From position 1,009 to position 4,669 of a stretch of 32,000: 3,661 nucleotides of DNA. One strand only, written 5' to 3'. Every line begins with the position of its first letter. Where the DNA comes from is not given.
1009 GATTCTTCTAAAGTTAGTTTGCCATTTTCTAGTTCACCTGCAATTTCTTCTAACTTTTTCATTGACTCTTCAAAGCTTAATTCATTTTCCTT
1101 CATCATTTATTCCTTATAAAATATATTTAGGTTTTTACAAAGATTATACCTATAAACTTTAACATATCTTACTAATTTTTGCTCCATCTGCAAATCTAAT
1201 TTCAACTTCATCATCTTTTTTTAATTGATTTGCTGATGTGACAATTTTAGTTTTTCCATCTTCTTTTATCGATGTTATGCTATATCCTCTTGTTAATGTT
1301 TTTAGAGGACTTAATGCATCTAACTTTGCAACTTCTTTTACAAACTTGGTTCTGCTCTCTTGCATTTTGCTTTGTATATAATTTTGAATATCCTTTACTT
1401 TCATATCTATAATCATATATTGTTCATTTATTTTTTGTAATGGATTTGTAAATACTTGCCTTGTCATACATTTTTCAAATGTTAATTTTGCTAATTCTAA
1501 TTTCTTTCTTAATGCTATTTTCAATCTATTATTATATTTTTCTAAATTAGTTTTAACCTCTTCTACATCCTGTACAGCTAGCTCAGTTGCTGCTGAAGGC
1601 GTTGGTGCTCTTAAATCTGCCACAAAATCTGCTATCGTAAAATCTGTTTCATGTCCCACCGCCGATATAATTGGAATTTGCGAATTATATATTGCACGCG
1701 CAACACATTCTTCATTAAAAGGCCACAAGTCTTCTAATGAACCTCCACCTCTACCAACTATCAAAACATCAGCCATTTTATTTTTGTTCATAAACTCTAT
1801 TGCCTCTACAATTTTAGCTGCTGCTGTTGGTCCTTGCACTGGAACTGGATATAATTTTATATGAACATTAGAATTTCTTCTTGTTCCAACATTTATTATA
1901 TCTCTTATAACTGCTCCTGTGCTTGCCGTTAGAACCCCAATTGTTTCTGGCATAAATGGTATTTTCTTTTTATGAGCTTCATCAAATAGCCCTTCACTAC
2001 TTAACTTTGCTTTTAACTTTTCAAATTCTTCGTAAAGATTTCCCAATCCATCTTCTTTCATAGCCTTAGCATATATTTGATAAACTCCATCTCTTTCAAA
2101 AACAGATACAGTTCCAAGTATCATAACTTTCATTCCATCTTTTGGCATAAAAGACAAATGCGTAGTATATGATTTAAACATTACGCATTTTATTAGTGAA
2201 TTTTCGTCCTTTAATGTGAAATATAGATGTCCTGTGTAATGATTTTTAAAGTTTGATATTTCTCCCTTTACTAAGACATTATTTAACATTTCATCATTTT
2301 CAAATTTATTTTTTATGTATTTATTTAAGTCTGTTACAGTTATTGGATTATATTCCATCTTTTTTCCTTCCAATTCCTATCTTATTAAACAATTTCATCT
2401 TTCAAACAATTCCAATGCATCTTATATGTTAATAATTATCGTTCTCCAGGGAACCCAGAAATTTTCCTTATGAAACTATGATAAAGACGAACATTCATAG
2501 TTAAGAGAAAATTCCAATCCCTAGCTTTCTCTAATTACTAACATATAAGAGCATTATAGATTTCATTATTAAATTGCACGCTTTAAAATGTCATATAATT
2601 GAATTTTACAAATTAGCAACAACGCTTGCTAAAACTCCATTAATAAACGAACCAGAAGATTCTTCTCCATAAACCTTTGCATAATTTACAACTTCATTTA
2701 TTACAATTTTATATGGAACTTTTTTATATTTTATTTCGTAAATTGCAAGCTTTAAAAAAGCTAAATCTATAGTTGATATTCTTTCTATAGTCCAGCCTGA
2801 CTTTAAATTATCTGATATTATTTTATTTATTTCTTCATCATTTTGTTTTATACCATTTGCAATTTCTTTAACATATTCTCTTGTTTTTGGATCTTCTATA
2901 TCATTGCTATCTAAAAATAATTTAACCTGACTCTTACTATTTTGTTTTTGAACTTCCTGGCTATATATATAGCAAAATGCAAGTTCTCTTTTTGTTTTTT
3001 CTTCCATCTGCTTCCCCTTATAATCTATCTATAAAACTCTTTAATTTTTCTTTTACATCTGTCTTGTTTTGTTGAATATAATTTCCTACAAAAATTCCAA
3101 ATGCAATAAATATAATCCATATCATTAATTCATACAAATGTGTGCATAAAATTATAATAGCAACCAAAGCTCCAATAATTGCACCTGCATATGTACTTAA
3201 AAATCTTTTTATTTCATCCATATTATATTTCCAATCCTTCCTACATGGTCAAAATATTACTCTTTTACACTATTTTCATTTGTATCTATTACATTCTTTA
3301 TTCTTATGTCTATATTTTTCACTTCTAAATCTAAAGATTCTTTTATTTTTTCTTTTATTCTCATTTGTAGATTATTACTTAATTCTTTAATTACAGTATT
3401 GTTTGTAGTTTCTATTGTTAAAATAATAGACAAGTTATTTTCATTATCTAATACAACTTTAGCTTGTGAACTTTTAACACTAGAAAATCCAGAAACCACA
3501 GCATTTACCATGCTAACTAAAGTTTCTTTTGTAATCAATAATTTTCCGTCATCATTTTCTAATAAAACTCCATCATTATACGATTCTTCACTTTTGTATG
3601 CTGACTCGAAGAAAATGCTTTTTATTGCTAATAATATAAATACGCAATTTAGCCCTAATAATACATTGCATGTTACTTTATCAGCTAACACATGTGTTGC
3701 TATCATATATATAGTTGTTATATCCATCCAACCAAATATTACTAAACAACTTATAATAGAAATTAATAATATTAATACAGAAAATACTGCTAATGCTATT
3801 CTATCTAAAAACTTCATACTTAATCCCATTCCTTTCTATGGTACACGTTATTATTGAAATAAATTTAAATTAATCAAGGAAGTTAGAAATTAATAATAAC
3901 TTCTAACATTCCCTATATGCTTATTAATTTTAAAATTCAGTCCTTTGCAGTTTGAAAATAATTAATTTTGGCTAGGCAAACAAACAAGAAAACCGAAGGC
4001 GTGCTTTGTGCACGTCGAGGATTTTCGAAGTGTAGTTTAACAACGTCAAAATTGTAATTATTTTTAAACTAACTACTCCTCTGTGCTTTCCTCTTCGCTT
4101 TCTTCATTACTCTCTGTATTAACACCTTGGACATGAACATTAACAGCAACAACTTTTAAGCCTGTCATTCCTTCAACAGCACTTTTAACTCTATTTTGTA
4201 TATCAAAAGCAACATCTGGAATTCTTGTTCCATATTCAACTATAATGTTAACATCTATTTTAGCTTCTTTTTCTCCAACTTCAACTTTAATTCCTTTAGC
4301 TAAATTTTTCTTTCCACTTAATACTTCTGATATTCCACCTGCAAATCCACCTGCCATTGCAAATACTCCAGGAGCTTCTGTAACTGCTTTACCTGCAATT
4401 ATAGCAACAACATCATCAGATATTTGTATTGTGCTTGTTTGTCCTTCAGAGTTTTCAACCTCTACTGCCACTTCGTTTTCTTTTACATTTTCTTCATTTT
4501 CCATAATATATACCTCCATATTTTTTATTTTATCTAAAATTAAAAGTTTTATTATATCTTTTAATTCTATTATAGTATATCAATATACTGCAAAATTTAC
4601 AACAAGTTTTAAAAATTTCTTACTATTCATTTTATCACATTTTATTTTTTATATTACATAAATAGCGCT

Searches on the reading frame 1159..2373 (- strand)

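Call 45: search_protein_families(library=pfam, proteins=[window:1159-2373:-], max_evalue=0.001)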
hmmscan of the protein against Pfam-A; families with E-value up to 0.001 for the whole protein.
window:1159-2373:- (404 aa): 3 families
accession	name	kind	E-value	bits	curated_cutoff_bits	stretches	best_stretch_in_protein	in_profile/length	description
PF02601.20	Exonuc_VII_L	-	3.1e-92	309.9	35.9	2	129-343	1-213/315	Exonuclease VII, large subunit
PF13742.12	tRNA_anti_2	-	1e-31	109.5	27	1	11-105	1-94/95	OB-fold nucleic acid binding domain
PF01336.31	tRNA_anti-codon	-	8.2e-11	42.1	27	1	33-106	1-73/75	OB-fold nucleic acid binding domain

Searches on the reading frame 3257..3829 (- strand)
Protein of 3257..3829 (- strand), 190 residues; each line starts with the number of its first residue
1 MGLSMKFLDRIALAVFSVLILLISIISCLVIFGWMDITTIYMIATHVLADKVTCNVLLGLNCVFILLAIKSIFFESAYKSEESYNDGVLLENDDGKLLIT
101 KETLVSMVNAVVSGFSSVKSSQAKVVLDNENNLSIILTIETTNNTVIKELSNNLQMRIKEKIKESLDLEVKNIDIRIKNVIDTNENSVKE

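Call 45: search_protein_families(library=pfam, proteins=[window:3257-3829:-], max_evalue=0.001)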
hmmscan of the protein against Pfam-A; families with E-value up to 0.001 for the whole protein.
window:3257-3829:- (190 aa): 1 family
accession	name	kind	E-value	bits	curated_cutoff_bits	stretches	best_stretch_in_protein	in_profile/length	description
PF03780.18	Asp23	-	1.4e-05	25.9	28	1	108-180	34-107/108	Asp23 family, cell envelope-related function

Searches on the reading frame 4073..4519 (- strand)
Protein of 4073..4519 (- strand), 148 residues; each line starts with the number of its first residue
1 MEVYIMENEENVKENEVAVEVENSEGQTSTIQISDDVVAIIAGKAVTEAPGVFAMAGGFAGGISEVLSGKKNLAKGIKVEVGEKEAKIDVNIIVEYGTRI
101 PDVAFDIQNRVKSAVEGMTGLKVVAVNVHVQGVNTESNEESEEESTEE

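Call 45: search_protein_families(library=pfam, proteins=[window:4073-4519:-], max_evalue=0.001)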
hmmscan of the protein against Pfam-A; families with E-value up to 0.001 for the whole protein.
window:4073-4519:- (148 aa): 1 family
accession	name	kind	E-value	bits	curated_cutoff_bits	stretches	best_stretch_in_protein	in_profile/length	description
PF03780.18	Asp23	-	2.4e-35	121.7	28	1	29-133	3-107/108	Asp23 family, cell envelope-related function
